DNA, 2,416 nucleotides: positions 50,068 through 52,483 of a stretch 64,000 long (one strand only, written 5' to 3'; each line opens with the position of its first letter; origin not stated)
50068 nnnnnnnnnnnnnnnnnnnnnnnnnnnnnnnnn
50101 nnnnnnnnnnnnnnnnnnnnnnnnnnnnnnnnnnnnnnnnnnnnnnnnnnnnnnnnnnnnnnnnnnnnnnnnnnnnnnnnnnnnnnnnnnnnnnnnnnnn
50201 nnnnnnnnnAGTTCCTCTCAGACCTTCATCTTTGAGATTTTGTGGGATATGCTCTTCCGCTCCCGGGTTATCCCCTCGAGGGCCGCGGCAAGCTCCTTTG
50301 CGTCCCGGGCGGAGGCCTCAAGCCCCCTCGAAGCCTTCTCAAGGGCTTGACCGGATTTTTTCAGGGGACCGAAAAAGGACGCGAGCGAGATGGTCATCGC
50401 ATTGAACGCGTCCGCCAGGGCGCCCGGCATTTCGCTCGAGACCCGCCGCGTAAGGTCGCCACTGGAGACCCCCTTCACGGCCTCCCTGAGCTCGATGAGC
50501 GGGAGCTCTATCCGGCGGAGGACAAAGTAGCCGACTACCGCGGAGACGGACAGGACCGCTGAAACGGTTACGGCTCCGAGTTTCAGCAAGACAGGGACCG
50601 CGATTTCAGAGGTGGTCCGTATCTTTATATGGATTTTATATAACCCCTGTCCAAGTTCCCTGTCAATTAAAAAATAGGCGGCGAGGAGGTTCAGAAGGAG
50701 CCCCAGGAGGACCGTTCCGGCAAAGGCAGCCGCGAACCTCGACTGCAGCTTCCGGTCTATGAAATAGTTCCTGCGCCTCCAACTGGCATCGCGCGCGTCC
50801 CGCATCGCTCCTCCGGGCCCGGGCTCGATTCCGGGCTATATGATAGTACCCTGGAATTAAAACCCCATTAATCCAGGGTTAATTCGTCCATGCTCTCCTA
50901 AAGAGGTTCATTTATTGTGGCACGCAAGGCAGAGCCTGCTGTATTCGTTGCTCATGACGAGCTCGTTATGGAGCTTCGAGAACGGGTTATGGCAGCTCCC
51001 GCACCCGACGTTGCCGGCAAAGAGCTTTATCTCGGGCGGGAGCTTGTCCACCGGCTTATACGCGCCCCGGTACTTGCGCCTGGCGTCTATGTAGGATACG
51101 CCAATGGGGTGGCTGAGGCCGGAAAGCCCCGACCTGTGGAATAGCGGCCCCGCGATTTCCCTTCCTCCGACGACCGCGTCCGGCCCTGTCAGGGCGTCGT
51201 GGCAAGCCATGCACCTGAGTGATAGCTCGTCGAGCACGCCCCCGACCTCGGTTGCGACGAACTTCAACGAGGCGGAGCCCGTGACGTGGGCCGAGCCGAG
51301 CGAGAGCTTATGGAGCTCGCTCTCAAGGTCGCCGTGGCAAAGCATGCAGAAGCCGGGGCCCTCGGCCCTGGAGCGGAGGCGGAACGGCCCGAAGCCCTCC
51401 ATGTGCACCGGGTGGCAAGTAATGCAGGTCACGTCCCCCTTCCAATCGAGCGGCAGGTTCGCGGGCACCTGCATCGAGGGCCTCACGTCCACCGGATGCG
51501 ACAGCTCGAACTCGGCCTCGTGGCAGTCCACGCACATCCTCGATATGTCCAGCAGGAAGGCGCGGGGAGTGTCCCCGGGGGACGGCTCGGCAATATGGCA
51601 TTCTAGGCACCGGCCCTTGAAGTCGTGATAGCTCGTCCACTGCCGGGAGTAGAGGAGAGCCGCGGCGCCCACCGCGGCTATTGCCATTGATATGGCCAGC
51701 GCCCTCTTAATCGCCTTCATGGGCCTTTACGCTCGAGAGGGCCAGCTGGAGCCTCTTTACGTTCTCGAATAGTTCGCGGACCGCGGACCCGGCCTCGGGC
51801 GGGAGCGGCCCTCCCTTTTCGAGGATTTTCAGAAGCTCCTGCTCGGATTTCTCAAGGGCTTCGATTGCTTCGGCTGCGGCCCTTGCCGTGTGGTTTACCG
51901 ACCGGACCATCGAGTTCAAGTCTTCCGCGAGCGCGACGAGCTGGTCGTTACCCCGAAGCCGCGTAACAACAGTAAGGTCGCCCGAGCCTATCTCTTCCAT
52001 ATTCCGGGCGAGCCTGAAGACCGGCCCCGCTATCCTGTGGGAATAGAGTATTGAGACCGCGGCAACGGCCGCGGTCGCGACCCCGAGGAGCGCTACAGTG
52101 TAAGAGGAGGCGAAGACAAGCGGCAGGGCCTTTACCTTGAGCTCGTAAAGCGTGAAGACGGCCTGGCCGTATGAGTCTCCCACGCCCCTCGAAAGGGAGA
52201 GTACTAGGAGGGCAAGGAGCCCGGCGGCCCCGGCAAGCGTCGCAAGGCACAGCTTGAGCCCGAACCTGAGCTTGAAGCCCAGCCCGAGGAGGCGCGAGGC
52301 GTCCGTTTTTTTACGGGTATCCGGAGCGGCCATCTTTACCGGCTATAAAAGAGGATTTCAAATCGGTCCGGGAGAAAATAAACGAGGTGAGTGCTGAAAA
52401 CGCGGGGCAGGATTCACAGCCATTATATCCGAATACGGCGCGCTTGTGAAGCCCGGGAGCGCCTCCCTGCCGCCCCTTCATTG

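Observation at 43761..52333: Compact nine-gene cluster of secreted proteins: five multihaem cytochromes c (6+4+11+4+7 = 32 CxxCH), an NHL propeller, a PQQ propeller and two HAMP-only proteins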

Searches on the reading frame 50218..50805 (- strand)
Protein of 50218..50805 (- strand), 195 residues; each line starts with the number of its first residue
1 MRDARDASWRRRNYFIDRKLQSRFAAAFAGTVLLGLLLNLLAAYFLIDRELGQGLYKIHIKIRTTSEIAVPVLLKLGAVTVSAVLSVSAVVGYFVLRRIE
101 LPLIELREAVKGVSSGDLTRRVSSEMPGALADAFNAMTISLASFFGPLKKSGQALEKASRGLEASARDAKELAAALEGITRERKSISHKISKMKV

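Call 5: search_protein_families(library=pfam, proteins=[window:50218-50805:-], max_evalue=0.01)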
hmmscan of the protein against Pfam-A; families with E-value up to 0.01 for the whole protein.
window:50218-50805:- (195 aa): 2 families
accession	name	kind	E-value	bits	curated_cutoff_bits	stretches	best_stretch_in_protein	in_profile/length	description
PF00672.30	HAMP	-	0.0035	18.1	25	0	97-141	4-51/53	HAMP domain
PF18947.5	HAMP_2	-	0.0058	17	24.3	0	96-132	17-53/67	HAMP domain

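Call 6: search_protein_families(library=ncbifam, proteins=[window:50218-50805:-], max_evalue=0.01)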
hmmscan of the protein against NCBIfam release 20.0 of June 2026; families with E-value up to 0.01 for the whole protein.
window:50218-50805:- (195 aa): 7 families
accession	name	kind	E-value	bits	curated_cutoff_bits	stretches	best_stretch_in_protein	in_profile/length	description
NF008318.0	PRK11107.1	equivalog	0.00048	18.3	890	1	82-145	185-251/920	two-component sensor histidine kinase BarA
TIGR01386.1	cztS_silS_copS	subfamily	0.00063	18.8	292.55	1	80-138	169-231/457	heavy metal sensor histidine kinase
NF033092.0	HK_WalK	equivalog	0.00088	18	725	1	83-141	185-246/594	cell wall metabolism sensor histidine kinase WalK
NF047496.1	HK_LIC11548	equivalog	0.00095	18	750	1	71-144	272-347/589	LIC_11548 family sensor histidine kinase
NF008184.0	PRK10935.1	equivalog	0.003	16.2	553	1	64-160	141-245/565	nitrate/nitrite two-component system sensor histidine kinase NarQ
NF040691.1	MtrAB_MtrB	equivalog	0.004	16.2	450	1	78-143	191-259/507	MtrAB system histidine kinase MtrB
NF053592.1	HK_near_YfiR_like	equivalog_domain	0.0071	15.9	194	0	77-137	154-217/223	sensor histidine kinase, YfiR-like protein-associated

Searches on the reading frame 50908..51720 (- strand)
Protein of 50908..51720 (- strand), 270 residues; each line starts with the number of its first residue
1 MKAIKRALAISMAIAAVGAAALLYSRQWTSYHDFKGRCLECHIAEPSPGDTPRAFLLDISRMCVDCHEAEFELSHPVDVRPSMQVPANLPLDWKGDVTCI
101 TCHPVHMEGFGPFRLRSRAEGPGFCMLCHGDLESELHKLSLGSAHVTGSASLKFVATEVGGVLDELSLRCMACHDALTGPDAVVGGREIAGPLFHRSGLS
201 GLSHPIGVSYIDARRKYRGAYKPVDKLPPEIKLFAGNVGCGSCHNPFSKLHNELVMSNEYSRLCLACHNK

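Call 5: search_protein_families(library=pfam, proteins=[window:50908-51720:-], max_evalue=0.01)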
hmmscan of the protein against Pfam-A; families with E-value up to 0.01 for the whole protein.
window:50908-51720:- (270 aa): 4 families
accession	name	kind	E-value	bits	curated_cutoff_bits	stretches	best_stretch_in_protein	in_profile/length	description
PF09699.15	Paired_CXXCH_1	-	4.3e-14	52.4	20.6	2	239-270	7-38/41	Doubled CXXCH motif (Paired_CXXCH_1)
PF14522.11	Cytochrome_C7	-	2.2e-09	37.4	24.8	1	236-270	12-50/67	Cytochrome c7 and related cytochrome c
PF14537.11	Cytochrom_c3_2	-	3.4e-08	34.3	25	1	32-129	2-78/79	Cytochrome c3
PF22113.1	Mtrc-MtrF_II-IV_dom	-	0.0033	17.4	30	0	239-270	8-37/176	Outer membrane cytochrome MtrC/MtrF-like, domains II/IV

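Call 6: search_protein_families(library=ncbifam, proteins=[window:50908-51720:-], max_evalue=0.01)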
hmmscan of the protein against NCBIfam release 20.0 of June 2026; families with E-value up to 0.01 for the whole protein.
window:50908-51720:- (270 aa): 9 families
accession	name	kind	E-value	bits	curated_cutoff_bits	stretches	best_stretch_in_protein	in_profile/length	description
TIGR01905.1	paired_CXXCH_1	subfamily_domain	4.8e-12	45.6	25.2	2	239-269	8-37/41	doubled CXXCH domain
TIGR03508.1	decahem_SO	subfamily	1.7e-09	37.5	192.2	2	236-269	142-175/258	DmsE family decaheme c-type cytochrome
NF041028.1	decahem_GSU2203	exception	1.2e-06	28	325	0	236-269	173-208/317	GSU2203 family decaheme c-type cytochrome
TIGR03153.1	cytochr_NrfH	equivalog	0.00011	22.3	134.2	1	9-68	2-60/138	cytochrome c nitrite reductase small subunit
TIGR03146.1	cyt_nit_nrfB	equivalog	0.00016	22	166.6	0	26-68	99-142/145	cytochrome c nitrite reductase pentaheme subunit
NF040968.1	FeS_ExtO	equivalog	0.00053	18.9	200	0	236-269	37-70/416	selenite/tellurite reduction operon b-type cytochrome iron-sulfur cluster-binding subunit ExtO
NF040967.1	cytc_ExtN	equivalog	0.00057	18.8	200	0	236-269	37-70/415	selenite/tellurite reduction operon c-type cytochrome ExtN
NF045713.1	CxxCH_16_HmcA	equivalog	0.0016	17.1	400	0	238-269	175-206/541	sulfate respiration complex hexadecaheme cytochrome HmcA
NF008659.0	PRK11659.1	equivalog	0.0018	18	184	0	31-69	131-169/188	cytochrome c nitrite reductase pentaheme subunit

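Call 12: search_solved_structures(query=window:50908-51720:-, max_evalue=1)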
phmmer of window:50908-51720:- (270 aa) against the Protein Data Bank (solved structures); distinct sequences matched with E-value up to 1: 5.
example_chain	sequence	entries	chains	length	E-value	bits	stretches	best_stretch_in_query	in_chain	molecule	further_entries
7tfs_A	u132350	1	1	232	0.00021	23.9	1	146-184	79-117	Cytochrome c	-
6qvm_A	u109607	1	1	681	0.045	16.2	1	62-130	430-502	Multiheme cytochrome cf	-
5uje_A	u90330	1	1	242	0.18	14.2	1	108-146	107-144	SbnI protein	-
9yuq_N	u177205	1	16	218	0.56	12.6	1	167-270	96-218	Putative multiheme cytochrome c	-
28pb_A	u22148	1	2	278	0.72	12.2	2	213-269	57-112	Cytochrome c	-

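Call 76: find_homologous_proteins(query=window:50908-51720:-, max_evalue=1e-8)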
Query window:50908-51720:- (270 aa): 88 proteins with E <= 1e-8 among 1401 candidates.
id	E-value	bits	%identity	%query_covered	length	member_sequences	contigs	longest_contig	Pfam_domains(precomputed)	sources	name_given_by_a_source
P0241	5.4e-171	585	91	100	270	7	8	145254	PF09699.16,PF14537.12,PF14522.12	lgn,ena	-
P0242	2.2e-152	524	82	100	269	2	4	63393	PF09699.16,PF14537.12,PF14522.12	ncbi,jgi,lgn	-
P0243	1.1e-132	460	71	99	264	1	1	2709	PF09699.16,PF14537.12,PF14522.12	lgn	-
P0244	3.8e-128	445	74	91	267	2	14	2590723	PF09699.16,PF14537.12,PF14522.12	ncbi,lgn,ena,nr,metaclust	ncbi:MAG TPA: hypothetical protein DDW94_10265 [Deltaproteobacteria bacterium]|nr:MAG: hypothetical 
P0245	7.1e-123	427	65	100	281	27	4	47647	PF09699.16,PF14537.12,PF02085.22,PF14522.12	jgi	-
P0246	3.5e-116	405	66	98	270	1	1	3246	PF09699.16,PF14537.12,PF14522.12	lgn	-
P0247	4.9e-111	389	59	100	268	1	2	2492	PF09699.16,PF14537.12,PF14522.12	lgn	-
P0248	2.1e-110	386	60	99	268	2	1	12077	PF09699.16,PF14537.12,PF02085.22,PF14522.12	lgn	-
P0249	2.5e-110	386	62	98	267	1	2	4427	PF09699.16,PF14537.12,PF14522.12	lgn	-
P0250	1.8e-109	383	62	94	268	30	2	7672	PF09699.16,PF14537.12,PF14522.12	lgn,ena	-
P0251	4.8e-109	382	62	94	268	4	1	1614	PF09699.16,PF14537.12,PF14522.12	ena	-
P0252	2.8e-108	379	60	99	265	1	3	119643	PF09699.16,PF14537.12,PF02085.22,PF14522.12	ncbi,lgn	-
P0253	1.5e-107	377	60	98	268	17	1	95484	PF09699.16,PF14537.12,PF14522.12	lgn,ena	-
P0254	3.9e-107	376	59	100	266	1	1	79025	PF09699.16,PF14537.12,PF14522.12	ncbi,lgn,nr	ncbi:MAG: cytochrome c3 family protein [Deltaproteobacteria bacterium]|nr:cytochrome c3 family prote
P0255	9.5e-107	374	60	99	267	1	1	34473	PF09699.16,PF14537.12,PF14522.12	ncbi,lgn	ncbi:MAG: cytochrome c3 family protein [Thermodesulfobacteriota bacterium]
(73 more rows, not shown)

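Call 84: predict_structure(alignment_id=A5)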
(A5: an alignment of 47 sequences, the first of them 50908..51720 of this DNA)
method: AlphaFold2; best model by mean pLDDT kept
length: 270 residues; sequences in the alignment: 47
mean_pLDDT: 62.7   pTM: 0.48
mean pLDDT of the five models: 62.7, 62.2, 57.4, 55.0, 50.9
residues with pLDDT >= 90: 18; 70-90: 95; 50-70: 81; < 50: 76
segments of 3 or more residues with pLDDT < 50: 120-122, 135-164, 172-203, 254-260
pLDDT, mean of each block of 10 residues (from residue 1): 94 96 62 79 75 64 79 65 69 81 75 64 55 45 34 35 50 42 30 40 56 78 84 68 57 46 71
secondary structure, 60 per line:
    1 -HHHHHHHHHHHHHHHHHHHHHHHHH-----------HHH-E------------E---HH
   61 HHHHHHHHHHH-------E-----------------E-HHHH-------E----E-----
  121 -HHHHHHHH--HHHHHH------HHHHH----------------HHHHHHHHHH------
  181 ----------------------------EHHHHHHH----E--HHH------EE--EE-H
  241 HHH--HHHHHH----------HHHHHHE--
elements in order: H2-26 H59-71 H99-102 H122-129 H132-137 H144-148 H165-174 H210-216 H240-243 H246-251 H262-267

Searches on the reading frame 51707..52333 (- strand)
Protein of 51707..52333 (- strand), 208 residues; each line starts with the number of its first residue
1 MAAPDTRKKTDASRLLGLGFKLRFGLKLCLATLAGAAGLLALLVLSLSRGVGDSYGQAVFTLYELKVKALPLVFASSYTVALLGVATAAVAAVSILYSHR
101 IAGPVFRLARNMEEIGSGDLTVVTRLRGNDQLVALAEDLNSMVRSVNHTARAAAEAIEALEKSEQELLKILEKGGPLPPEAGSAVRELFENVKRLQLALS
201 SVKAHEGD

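Call 5: search_protein_families(library=pfam, proteins=[window:51707-52333:-], max_evalue=0.01)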
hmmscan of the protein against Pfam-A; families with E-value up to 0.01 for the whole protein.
window:51707-52333:- (208 aa): 1 family
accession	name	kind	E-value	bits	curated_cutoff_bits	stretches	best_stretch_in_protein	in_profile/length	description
PF00672.30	HAMP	-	2.2e-07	31.6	25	1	97-146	2-51/53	HAMP domain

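Call 6: search_protein_families(library=ncbifam, proteins=[window:51707-52333:-], max_evalue=0.01)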
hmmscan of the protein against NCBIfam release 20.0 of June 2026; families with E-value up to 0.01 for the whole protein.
window:51707-52333:- (208 aa): 8 families
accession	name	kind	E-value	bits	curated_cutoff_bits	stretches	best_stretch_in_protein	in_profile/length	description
NF040691.1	MtrAB_MtrB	equivalog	1.9e-07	30.5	450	1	58-152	169-263/507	MtrAB system histidine kinase MtrB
NF033092.0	HK_WalK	equivalog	1.6e-05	23.7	725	1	71-153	176-253/594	cell wall metabolism sensor histidine kinase WalK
NF058645.1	MCPCtpMPsAe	equivalog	0.00015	20.7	900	1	85-161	213-291/558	methyl-accepting chemotaxis protein CtpM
NF007837.0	PRK10549.1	equivalog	0.00057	18.7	603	1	83-148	170-235/466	envelope stress sensor histidine kinase BaeS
NF012163.2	BaeS_SmeS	equivalog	0.00076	18.5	500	1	82-151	171-238/457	sensor histidine kinase efflux regulator BaeS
NF011622.0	PRK15048.1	equivalog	0.0035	16.5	900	1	83-162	192-277/553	methyl-accepting chemotaxis protein II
NF047496.1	HK_LIC11548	equivalog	0.0044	15.8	750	1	76-147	273-345/589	LIC_11548 family sensor histidine kinase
NF004594.0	PRK05928.4-3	equivalog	0.0076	15.7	365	0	124-202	65-141/237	uroporphyrinogen-III synthase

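Call 63: search_solved_structures(query=window:51707-52333:-, max_evalue=1)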
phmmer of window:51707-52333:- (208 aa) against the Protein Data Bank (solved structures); distinct sequences matched with E-value up to 1: 6.
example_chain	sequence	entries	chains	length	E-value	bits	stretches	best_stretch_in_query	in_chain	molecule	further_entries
6wvs_A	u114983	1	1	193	0.0015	21.8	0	126-195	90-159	DeNovoTIM15 hyperstable de novo TIM barrel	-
6yqx_A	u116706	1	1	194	0.0066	19.7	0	126-196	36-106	de novo designed TIM barrel DeNovoTIM13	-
7p12_A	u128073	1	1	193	0.0086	19.3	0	126-196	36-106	DeNovoTIM13-SB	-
6s18_A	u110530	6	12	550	0.011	18.9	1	75-193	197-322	Aromatic acid chemoreceptor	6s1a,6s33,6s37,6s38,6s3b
31cj_A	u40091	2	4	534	0.45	13.7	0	110-196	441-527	Aerotaxis receptor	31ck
7mcd_A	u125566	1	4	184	0.5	13.5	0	128-175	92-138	AI-designed TIM-barrel F15C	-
